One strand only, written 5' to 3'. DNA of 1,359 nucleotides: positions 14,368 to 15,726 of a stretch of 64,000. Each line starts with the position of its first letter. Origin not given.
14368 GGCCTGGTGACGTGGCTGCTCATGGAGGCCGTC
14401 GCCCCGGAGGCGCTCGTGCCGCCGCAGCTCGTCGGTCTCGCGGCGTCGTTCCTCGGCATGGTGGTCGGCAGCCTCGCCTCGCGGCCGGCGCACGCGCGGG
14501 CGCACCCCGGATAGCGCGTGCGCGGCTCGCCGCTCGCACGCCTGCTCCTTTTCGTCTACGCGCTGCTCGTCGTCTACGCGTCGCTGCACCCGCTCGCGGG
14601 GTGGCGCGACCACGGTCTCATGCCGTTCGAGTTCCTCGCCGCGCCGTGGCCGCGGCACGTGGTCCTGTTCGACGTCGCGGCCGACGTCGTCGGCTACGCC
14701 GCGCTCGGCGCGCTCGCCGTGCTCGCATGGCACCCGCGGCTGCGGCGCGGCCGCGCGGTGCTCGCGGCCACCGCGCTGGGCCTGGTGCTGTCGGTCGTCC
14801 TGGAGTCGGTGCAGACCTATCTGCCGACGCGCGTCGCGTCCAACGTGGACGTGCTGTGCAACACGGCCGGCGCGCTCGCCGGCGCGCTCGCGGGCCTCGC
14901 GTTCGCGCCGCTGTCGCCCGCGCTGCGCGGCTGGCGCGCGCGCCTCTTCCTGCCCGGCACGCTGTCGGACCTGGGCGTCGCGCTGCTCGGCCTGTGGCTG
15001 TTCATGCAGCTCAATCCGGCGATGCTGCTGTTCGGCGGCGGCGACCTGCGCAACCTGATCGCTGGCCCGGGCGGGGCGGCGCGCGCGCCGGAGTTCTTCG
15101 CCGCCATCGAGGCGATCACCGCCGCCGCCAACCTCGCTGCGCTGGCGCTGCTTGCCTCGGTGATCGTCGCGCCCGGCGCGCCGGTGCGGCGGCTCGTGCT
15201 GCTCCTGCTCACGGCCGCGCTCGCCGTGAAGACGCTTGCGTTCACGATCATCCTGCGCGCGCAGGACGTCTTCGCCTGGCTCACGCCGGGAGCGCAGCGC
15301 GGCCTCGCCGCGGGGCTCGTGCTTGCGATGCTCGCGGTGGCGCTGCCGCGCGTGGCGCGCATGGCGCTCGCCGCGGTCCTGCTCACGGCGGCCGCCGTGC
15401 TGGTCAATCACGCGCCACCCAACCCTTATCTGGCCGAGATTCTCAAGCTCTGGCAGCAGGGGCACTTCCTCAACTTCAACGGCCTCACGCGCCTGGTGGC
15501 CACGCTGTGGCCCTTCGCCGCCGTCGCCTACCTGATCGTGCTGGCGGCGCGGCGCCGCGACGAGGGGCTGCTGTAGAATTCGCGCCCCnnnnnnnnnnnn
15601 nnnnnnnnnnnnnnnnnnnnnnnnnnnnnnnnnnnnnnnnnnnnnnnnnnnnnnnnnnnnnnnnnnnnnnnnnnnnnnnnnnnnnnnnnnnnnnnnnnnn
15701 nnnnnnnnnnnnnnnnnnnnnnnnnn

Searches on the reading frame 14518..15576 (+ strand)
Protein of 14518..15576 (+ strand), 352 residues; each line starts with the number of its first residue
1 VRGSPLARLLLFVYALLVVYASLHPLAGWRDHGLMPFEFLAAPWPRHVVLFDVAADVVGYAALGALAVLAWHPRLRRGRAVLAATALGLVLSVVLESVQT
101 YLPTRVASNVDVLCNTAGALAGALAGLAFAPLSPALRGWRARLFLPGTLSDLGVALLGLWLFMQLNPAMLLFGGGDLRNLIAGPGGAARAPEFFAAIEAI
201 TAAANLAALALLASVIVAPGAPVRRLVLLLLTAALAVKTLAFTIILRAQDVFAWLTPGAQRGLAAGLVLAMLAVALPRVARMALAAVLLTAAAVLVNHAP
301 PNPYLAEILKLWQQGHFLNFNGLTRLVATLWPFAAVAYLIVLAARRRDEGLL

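Call 62: search_protein_families(library=pfam, proteins=[window:14518-15576:+], max_evalue=0.00001)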
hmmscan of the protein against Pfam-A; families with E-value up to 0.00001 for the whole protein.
window:14518-15576:+ (352 aa): 1 family
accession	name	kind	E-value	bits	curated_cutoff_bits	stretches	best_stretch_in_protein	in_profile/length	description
PF04892.17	VanZ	-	1.5e-09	39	30.1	1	13-125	3-121/126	VanZ like family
